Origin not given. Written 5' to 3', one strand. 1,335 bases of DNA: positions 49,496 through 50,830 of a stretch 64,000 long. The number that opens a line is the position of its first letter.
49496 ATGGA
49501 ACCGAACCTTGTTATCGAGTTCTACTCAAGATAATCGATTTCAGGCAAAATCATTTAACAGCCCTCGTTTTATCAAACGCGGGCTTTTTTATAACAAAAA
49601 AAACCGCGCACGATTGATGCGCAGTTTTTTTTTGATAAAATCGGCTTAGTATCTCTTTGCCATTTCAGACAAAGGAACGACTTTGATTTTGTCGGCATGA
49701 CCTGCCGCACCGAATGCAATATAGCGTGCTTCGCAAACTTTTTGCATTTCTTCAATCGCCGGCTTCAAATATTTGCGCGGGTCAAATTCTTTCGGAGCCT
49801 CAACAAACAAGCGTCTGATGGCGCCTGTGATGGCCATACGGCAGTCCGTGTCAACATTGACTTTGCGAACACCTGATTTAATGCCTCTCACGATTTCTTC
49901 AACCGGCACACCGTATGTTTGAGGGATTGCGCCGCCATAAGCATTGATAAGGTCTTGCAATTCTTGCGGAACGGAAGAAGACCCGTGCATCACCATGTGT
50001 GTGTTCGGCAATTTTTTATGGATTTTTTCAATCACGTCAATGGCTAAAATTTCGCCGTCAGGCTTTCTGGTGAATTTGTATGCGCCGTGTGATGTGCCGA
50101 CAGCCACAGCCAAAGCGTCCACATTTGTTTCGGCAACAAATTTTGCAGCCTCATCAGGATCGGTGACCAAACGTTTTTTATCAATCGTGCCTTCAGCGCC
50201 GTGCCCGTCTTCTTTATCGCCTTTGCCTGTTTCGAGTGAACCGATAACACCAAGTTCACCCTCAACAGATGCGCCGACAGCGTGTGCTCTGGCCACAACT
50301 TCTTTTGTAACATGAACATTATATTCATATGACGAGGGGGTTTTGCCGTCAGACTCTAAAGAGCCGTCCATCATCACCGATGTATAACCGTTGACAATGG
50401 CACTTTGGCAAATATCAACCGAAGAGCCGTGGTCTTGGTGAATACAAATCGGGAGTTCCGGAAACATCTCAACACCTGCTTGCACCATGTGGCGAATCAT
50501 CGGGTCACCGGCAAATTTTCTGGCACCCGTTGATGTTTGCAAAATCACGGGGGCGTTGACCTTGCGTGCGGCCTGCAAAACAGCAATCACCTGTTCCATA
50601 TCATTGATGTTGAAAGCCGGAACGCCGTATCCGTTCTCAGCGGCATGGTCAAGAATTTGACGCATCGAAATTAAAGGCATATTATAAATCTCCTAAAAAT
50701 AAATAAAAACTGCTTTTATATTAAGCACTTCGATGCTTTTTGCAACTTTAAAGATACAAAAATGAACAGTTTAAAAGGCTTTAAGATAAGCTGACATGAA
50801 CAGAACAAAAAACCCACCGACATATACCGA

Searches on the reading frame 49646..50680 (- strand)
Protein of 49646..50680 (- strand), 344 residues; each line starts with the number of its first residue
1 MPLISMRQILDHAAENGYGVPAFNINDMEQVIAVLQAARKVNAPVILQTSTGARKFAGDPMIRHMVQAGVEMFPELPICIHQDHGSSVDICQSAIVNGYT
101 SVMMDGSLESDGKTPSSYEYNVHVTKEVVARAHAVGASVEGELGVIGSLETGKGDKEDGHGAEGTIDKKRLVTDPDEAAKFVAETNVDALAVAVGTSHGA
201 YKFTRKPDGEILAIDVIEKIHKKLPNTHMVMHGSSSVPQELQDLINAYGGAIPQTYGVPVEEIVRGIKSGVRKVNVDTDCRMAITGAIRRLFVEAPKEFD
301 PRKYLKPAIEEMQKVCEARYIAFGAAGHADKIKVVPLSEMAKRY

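Call 49: find_encoding_contigs(protein=window:49646-50680:-, flank=10000, max_places=6)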
Protein window:49646-50680:- (344 aa): 4 contigs read that carry it; 2 places shown.
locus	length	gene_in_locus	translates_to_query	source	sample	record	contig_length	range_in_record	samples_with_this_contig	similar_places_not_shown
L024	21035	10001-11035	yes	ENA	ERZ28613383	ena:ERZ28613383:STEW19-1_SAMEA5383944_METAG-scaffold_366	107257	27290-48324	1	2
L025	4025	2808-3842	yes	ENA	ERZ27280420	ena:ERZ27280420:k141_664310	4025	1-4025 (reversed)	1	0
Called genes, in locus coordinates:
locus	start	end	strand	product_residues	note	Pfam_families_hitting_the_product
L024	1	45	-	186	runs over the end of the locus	-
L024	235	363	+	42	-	-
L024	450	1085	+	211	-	PF01330:RuvA_N, PF14520:HHH_5, PF07499:RuvA_C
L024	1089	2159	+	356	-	PF06068:TIP49 (faint), PF01078:Mg_chelatase (faint), PF05496:RuvB_N, PF00004:AAA, PF07728:AAA_5 (weak), PF13173:AAA_14 (weak), PF17864:AAA_lid_4, PF05491:WHD_RuvB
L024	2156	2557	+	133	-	PF13279:4HBT_2, PF03061:4HBT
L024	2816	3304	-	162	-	PF10722:YbjN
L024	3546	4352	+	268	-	PF01790:LGT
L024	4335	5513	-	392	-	-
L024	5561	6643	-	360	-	PF02547:Queuosine_synth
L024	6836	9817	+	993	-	-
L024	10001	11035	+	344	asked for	PF01116:F_bP_aldolase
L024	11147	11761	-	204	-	PF00163:Ribosomal_S4, PF01479:S4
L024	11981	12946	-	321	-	-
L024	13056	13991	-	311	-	PF01134:GIDA (faint), PF07992:Pyr_redox_2, PF12831:FAD_oxidored (weak), PF13738:Pyr_redox_3, PF00070:Pyr_redox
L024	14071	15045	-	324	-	-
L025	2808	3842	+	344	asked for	PF01116:F_bP_aldolase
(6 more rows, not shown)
